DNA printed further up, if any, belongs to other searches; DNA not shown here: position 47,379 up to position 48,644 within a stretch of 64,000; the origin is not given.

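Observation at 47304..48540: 38%-GC orphan 321-aa gene inserted between leuC and leuD, behind a duplicated leuC 3' end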

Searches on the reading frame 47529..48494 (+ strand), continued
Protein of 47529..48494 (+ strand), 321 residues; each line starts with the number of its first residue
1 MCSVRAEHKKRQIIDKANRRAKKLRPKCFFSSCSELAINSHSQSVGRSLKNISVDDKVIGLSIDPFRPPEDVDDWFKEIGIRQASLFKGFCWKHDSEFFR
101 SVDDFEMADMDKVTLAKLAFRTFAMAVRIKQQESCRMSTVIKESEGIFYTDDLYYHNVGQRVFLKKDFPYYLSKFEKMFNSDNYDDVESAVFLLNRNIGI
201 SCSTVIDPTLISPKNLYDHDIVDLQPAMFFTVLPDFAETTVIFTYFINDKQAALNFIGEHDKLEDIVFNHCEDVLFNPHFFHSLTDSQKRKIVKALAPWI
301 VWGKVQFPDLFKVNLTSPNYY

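Call 40: find_encoding_contigs(protein=P0009, flank=5000, max_places=2)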
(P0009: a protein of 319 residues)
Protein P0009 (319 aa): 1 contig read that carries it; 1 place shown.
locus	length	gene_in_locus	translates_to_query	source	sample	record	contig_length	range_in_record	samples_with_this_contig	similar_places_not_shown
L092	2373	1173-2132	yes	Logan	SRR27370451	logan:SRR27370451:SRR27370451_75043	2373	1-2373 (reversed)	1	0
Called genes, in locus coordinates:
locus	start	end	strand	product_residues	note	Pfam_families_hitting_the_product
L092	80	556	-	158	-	PF03061:4HBT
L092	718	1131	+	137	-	PF01396:Zn_ribbon_Top1, PF13828:DUF4190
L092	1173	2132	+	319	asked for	-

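Call 44: find_related_loci(query=A1, collection=metagenome_contigs, flank=6000)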
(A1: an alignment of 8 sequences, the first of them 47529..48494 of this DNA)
Query A1 (321 aa) in metagenome_contigs; peptide patterns used: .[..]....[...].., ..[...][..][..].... (x = any residue, [..] = any of these).
356 stretches matched a pattern; 108 encode a relative of the query (tblastn E <= 1e-3); the best 80 are kept; 80 distinct loci.
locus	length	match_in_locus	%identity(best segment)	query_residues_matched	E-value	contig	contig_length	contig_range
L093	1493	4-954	67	10-321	5e-152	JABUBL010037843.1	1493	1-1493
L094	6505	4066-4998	66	3-321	4e-137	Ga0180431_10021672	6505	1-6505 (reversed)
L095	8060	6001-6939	39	9-320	1e-67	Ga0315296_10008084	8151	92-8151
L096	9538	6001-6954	41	5-318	2e-66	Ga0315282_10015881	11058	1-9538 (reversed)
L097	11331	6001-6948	39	7-320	2e-65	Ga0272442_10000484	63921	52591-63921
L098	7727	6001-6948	39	7-320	2e-65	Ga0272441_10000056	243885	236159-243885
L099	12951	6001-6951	40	5-317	2e-64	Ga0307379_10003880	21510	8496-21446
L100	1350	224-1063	26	28-296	5e-25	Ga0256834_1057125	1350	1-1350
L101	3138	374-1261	24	16-297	4e-22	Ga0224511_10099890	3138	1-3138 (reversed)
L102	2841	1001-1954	25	12-313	1e-21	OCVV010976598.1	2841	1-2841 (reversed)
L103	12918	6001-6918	23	12-296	5e-18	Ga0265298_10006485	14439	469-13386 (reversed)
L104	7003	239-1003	27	11-262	1e-17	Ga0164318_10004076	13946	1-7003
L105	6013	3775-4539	27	11-262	1e-17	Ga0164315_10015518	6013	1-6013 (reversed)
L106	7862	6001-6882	25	9-294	6e-17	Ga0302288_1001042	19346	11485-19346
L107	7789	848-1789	23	28-314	8e-16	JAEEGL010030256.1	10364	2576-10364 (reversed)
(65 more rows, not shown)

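Call 48: search_protein_families(library=pfam, proteins=[L095:5370-5933:+, L095:4629-5330:+, L095:7054-7836:-, L096:4601-5602:+, L096:7692-8720:+, L097:4960-5964:+, L097:7236-7709:+, L012:7071-7526:+, L012:9085-9984:+, L002:734-2188:-], max_evalue=0.01)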
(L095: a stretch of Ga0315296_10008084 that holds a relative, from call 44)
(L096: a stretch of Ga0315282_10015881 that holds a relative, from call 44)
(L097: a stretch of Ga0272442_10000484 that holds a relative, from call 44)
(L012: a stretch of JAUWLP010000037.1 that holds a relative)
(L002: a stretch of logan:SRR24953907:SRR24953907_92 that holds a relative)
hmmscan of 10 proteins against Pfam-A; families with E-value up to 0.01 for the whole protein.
L095:5370-5933:+ (187 aa): 1 family
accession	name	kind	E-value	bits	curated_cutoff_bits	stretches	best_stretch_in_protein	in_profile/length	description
PF20176.3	DUF6541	-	0.0064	15.3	29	1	77-182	14-110/646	Family of unknown function (DUF6541)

L095:4629-5330:+ (233 aa): 1 family
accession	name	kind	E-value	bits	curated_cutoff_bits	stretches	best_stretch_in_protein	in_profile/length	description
PF01844.29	HNH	-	0.003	18.1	21.4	1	26-64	1-44/47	HNH endonuclease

L095:7054-7836:- (260 aa): 1 family
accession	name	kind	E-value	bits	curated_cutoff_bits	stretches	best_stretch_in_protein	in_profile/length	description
PF02361.21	CbiQ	-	6.2e-33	114.7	25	1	8-221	2-215/216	Cobalt transport protein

L096:4601-5602:+ (333 aa): 1 family
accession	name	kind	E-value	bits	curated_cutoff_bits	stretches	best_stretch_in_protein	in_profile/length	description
PF13643.11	DUF4145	-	0.00045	20.7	23.1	1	198-290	2-67/88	Domain of unknown function (DUF4145)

L096:7692-8720:+ (342 aa): 0 families

L097:4960-5964:+ (334 aa): 1 family
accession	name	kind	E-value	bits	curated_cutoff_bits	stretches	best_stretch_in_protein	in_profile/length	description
PF01063.24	Aminotran_4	-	5e-59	200.3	28.5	1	31-269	1-222/223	Amino-transferase class IV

L097:7236-7709:+ (157 aa): 5 families
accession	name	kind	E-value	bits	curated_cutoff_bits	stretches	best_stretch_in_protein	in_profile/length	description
PF14907.12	NTP_transf_5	-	2.9e-07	30.8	31.2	1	3-129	53-181/249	Uncharacterised nucleotidyltransferase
PF19502.5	DUF6036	-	2e-05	24.9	23.6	1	6-148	6-116/164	Nucleotidyltransferase of unknown function (DUF6036)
PF08843.17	AbiEii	-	3.1e-05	24.4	22.5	1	18-137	9-147/238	Nucleotidyl transferase AbiEii toxin, Type IV TA system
PF09970.15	DUF2204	-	4.4e-05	23.6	20.3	1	8-153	3-147/181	Nucleotidyl transferase of unknown function (DUF2204)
PF10706.15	Aminoglyc_resit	-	0.0012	19.4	21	1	10-130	2-128/149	Aminoglycoside-2''-adenylyltransferase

L012:7071-7526:+ (151 aa): 1 family
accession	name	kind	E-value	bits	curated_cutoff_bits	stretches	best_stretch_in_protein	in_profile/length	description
PF24838.2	8xMP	-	0.00013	22.2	30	1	25-76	17-70/136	Octameric membrane protein family (8xMP)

L012:9085-9984:+ (299 aa): 1 family
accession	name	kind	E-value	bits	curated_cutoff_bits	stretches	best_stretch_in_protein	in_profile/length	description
PF18730.6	HEPN_Cthe2314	-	4.2e-08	33.8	27.1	1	85-203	21-135/174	Cthe_2314-like HEPN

L002:734-2188:- (484 aa): 0 families

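Call 49: predict_structure(alignment_id=A3)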
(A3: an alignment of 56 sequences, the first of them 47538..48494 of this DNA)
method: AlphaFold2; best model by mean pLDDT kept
length: 318 residues; sequences in the alignment: 56
mean_pLDDT: 94.4   pTM: 0.93
mean pLDDT of the five models: 94.4, 93.7, 93.5, 93.3, 93.1
residues with pLDDT >= 90: 281; 70-90: 37; 50-70: 0; < 50: 0
segments of 3 or more residues with pLDDT < 50: none
pLDDT, mean of each block of 10 residues (from residue 1): 93 96 98 98 97 95 84 97 97 95 93 98 97 96 88 94 97 98 98 98 88 77 97 98 98 95 95 98 96 85 94 95
secondary structure, 60 per line:
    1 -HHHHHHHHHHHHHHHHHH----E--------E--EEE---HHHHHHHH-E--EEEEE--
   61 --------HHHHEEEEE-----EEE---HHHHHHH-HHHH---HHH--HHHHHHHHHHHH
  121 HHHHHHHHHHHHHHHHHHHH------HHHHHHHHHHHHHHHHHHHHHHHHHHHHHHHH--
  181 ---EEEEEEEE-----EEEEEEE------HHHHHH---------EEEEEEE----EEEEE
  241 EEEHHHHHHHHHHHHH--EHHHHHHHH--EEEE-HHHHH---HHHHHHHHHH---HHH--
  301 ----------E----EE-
elements in order: H2-19 E36-38 H42-49 E54-58 H69-72 E73-77 E83-85 H89-95 H97-100 H109-140 H147-178 E184-191 E197-203 H210-215 E225-231 E236-243 H244-256 H260-267 E270-273 H275-279 H283-292

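Call 58: search_solved_structures(query=A3, max_evalue=10, show_alignments=2)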
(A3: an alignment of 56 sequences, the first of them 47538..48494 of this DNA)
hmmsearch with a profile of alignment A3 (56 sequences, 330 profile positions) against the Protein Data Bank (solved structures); distinct sequences matched with E-value up to 10: 7.
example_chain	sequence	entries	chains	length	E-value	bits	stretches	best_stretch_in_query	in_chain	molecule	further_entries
1ncs_A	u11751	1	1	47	0.007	18.5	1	11-44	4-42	TRANSCRIPTIONAL FACTOR SWI5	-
3r95_A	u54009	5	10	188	0.15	14.1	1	174-254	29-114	MccE protein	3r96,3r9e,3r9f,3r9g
8s2f_AAA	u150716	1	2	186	0.19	13.8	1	252-322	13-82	Lipoprotein, putative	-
3h4l_A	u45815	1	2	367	0.22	13.6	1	173-319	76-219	DNA mismatch repair protein PMS1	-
9f4c_A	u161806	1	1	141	0.31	13.1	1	129-216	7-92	Cytoskeleton-associated protein 5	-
5ffx_A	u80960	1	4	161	0.48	12.5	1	107-210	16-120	MarR family regulatory protein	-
4nn3_A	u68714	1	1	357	1.1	11.2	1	283-310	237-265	TRAP dicarboxylate transporter, DctP subunit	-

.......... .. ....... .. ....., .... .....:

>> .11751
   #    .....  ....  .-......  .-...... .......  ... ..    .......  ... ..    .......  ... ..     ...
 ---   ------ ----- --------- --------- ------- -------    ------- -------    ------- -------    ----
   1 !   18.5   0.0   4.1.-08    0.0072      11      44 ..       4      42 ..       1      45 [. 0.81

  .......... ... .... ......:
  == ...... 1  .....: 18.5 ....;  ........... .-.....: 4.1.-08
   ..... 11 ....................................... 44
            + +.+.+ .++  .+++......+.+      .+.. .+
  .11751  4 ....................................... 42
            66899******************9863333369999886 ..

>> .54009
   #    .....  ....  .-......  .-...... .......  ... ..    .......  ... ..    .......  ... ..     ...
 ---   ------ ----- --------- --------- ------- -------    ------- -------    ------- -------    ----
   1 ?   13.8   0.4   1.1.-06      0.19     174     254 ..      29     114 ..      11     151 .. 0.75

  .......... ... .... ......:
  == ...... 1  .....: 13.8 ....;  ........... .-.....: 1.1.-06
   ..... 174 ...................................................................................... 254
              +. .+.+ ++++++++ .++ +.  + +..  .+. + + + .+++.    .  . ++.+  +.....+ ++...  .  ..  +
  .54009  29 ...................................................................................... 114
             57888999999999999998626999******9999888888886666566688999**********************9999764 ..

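Call 60: fold_search(model_id=the predicted structure, library=pdb)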
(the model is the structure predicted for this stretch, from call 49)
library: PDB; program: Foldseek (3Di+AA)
matches with E <= 10: 592; with E <= 0.001: 0
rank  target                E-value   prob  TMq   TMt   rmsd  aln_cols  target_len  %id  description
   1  1e4d_B                1.7e-01  0.06  0.11  0.13  19.6       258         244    7  Structure of OXA10 beta-lactamase at pH 8.3 (released 2001-01-12)
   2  9ixn_A                2.2e-01  0.06  0.11  0.14  19.3       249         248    7  Crystal structure of OXA-10 (released 2024-10-23)
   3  1k57_C                2.3e-01  0.04  0.11  0.13  18.5       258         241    7  OXA 10 class D beta-lactamase at pH 6.0 (released 2001-11-07)
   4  1k54_A                2.4e-01  0.04  0.10  0.12  19.8       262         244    8  OXA-10 class D beta-lactamase partially acylated with reacted 6beta-(1-hydroxy-1-methylethyl) penicillanic acid (released 2001-11-07)
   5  1e4d_C                2.4e-01  0.04  0.10  0.12  19.6       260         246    6  Structure of OXA10 beta-lactamase at pH 8.3 (released 2001-01-12)
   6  7l5v_B                2.7e-01  0.04  0.09  0.11  20.9       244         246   10  Crystal Structure of the Class D Beta-lactamase OXA-935 from Pseudomonas aeruginosa, Monoclinic Crystal Form (released 2021-12-29)
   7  11wx_C                2.9e-01  0.10  0.12  0.15  11.8       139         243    9  Crystal Structure of ribosomal large subunit pseudouridine synthase D from Neisseria gonorrhoea (released 2026-03-25)
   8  6d7y_B                3.0e-01  0.16  0.13  0.23  15.4       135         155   12  1.75 Angstrom Resolution Crystal Structure of the Toxic C-Terminal Tip of CdiA from Pseudomonas aeruginosa in Complex  (released 2019-05-01)
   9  9ixn_B                3.4e-01  0.05  0.12  0.14  19.1       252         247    8  Crystal structure of OXA-10 (released 2024-10-23)
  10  1k54_B                3.4e-01  0.04  0.11  0.12  19.0       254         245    7  OXA-10 class D beta-lactamase partially acylated with reacted 6beta-(1-hydroxy-1-methylethyl) penicillanic acid (released 2001-11-07)
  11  1e3u_C                3.7e-01  0.04  0.12  0.13  18.5       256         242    7  MAD structure of OXA10 class D beta-lactamase (released 2001-01-12)
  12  1k54_C                3.7e-01  0.03  0.11  0.12  18.4       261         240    8  OXA-10 class D beta-lactamase partially acylated with reacted 6beta-(1-hydroxy-1-methylethyl) penicillanic acid (released 2001-11-07)
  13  1k4e_A                3.7e-01  0.03  0.10  0.11  20.7       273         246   10  CRYSTAL STRUCTURE OF THE CLASS D BETA-LACTAMASES OXA-10 DETERMINED BY MAD PHASING WITH SELENOMETHIONINE (released 2001-10-31)
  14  1k56_D                4.0e-01  0.06  0.13  0.15  17.7       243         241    7  OXA 10 class D beta-lactamase at pH 6.5 (released 2001-11-07)
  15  1k4e_B                4.0e-01  0.02  0.10  0.12  20.7       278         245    8  CRYSTAL STRUCTURE OF THE CLASS D BETA-LACTAMASES OXA-10 DETERMINED BY MAD PHASING WITH SELENOMETHIONINE (released 2001-10-31)
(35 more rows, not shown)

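Call 62: search_protein_families(library=padloc, proteins=[L012:7947-8978:+, L013:7962-8972:+, L014:4808-5836:+, L016:7911-9029:+, L024:7908-8888:+, L033:7569-8960:+, L035:7722-8945:+, L049:7905-8951:+, L053:7833-9002:+, L097:5995-6954:+], max_evalue=1)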
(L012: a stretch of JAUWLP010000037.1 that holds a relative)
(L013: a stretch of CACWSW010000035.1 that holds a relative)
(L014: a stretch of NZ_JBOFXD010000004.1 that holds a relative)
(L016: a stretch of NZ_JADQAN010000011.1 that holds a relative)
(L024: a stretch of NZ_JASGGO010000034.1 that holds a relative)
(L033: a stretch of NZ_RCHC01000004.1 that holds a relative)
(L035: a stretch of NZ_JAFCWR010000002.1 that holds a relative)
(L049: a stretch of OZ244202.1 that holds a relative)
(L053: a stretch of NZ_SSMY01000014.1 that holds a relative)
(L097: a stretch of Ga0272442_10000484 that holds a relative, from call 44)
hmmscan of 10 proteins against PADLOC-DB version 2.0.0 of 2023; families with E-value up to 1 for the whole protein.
L012:7947-8978:+ (343 aa): 0 families

L013:7962-8972:+ (336 aa): 0 families

L014:4808-5836:+ (342 aa): 0 families

L016:7911-9029:+ (372 aa): 5 families
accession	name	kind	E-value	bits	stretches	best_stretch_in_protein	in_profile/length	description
PDLC00833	E1-E2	-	8.6e-05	20.1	1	2-23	171-192/222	E1-E2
PDLC00872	E2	-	0.00031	18.3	1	2-24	167-189/216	E2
PDLC04917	PDC-S12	-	0.00048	18.1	1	2-22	197-217/218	-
PDLC00865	E2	-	0.00085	16.8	1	2-27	169-194/219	E2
PDLC00871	E2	-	0.018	12.7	1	6-22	173-189/241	E2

L024:7908-8888:+ (326 aa): 0 families

L033:7569-8960:+ (463 aa): 0 families

L035:7722-8945:+ (407 aa): 5 families
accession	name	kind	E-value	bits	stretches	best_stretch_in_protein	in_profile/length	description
PDLC00833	E1-E2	-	0.00036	18.1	1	33-62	164-193/222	E1-E2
PDLC00872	E2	-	0.00054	17.5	1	35-65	162-192/216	E2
PDLC00865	E2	-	0.0017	15.8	1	39-64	168-193/219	E2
PDLC04917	PDC-S12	-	0.034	12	1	27-59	184-216/218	-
PDLC00871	E2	-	0.072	10.8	1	37-62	167-191/241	E2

L049:7905-8951:+ (348 aa): 1 family
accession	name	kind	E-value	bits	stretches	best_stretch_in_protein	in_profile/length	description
PDLC01489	Cas2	-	0.02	13.4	0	285-307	11-33/69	"CAS-I,CAS-II,CAS-III,CAS-IV,CAS-V,CAS-VI; acquisition_2"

L053:7833-9002:+ (389 aa): 3 families
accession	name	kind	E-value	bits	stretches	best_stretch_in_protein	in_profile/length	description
PDLC00872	E2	-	0.0026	15.3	1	24-46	169-191/216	E2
PDLC00865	E2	-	0.014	12.8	1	26-46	173-193/219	E2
PDLC00833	E1-E2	-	0.035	11.6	1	24-44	173-193/222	E1-E2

L097:5995-6954:+ (319 aa): 0 families

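Call 67: fold_search(model_id=the predicted structure, library=viral)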
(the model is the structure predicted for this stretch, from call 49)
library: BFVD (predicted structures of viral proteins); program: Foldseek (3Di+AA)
matches with E <= 10: 357; with E <= 0.001: 0
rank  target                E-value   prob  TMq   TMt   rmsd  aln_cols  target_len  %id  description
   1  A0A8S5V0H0            7.2e-02  0.21  0.13  0.14  18.8       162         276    9  Uncharacterized protein [Siphoviridae sp. ctBeL15]
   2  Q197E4                1.6e-01  0.05  0.11  0.04  23.6       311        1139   10  Uncharacterized protein 016R [Invertebrate iridescent virus 3]
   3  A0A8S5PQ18            2.9e-01  0.06  0.10  0.13  17.1       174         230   10  Uncharacterized protein [Myoviridae sp. ctwwN25]
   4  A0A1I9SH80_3          3.1e-01  0.18  0.15  0.05   8.5       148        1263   10  Genome polyprotein [Botrytis cinerea betaendornavirus 1]
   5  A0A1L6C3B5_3          5.3e-01  0.20  0.20  0.07  14.9       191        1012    9  (no name in the UniProt tables at hand)
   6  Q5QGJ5                7.4e-01  0.04  0.13  0.09  45.1       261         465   11  (no name in the UniProt tables at hand)
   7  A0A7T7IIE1            7.8e-01  0.05  0.08  0.10  12.9       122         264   11  (no name in the UniProt tables at hand)
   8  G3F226                8.7e-01  0.03  0.07  0.09  14.4        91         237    8  VP1 (Fragment) [Duck hepatitis A virus]
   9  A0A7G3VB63            8.7e-01  0.03  0.07  0.08  14.2        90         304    9  Polyprotein (Fragment) [Duck hepatitis A virus type 1]
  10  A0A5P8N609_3          9.2e-01  0.08  0.16  0.05  16.1       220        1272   10  (no name in the UniProt tables at hand)
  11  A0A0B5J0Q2            9.7e-01  0.09  0.16  0.24  12.7       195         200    8  Uncharacterized protein [Pandoravirus inopinatum]
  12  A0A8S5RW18            9.7e-01  0.04  0.11  0.14  19.0       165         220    9  Uncharacterized protein [Siphoviridae sp. ctHip2]
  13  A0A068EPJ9            1.0e+00  0.04  0.09  0.09  12.2       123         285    8  Nuclear egress membrane protein [Falconid herpesvirus 1]
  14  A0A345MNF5            1.1e+00  0.10  0.13  0.11  15.5       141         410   10  (no name in the UniProt tables at hand)
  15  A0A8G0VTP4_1          1.1e+00  0.04  0.15  0.05  17.3       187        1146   10  (no name in the UniProt tables at hand)
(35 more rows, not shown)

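Call 69: search_protein_families(library=pfam, alignment_id=A4, max_evalue=0.0001)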
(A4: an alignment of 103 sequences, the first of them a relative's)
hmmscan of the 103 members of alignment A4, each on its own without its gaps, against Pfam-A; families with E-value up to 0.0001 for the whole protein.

A. member 1, L008:90-383:+ (97 aa): 3 families
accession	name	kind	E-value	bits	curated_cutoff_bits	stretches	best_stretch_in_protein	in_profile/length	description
PF00441.29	Acyl-CoA_dh_1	-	7.6e-31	107.7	22.4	1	1-95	56-149/150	Acyl-CoA dehydrogenase, C-terminal domain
PF08028.16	Acyl-CoA_dh_2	-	1.1e-10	42.4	22.7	1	2-84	44-133/134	Acyl-CoA dehydrogenase, C-terminal domain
PF22924.1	ACOX_C_alpha1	-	2.5e-05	24.6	27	1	23-87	97-160/169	Acyl-CoA oxidase, C-alpha1 domain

B. families by the number of members that match (of 103 scanned): 126 families (the first 25 are shown)
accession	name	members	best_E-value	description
PF13304.12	AAA_21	5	1.7e-17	AAA domain, putative AbiEii toxin, Type IV TA system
PF00005.33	ABC_tran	3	3.1e-52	ABC transporter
PF04851.21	ResIII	3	7.5e-45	Type III restriction enzyme, res subunit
PF02463.25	SMC_N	3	1.1e-08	RecF/RecN/SMC N terminal domain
PF01642.28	MM_CoA_mutase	2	5.1e-240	Methylmalonyl-CoA mutase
PF02626.20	CT_A_B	2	6.7e-95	Carboxyltransferase domain, subdomain A and B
PF20466.3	MmeI_TRD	2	9.8e-72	MmeI, target recognition domain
PF02786.22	CPSase_L_D2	2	4.4e-64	Carbamoyl-phosphate synthase L chain, ATP binding domain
PF00589.27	Phage_integrase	2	8.5e-48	Phage integrase family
PF00289.28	Biotin_carb_N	2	5.7e-46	Biotin carboxylase, N-terminal domain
PF13245.12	AAA_19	2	3.3e-45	AAA domain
PF02682.21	CT_C_D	2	1.2e-43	Carboxyltransferase domain, subdomain C and D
PF13604.12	AAA_30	2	3.1e-41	AAA domain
PF01420.25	Methylase_S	2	8.2e-33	Type I restriction modification DNA specificity domain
PF02785.25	Biotin_carb_C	2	9.8e-32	Biotin carboxylase C-terminal domain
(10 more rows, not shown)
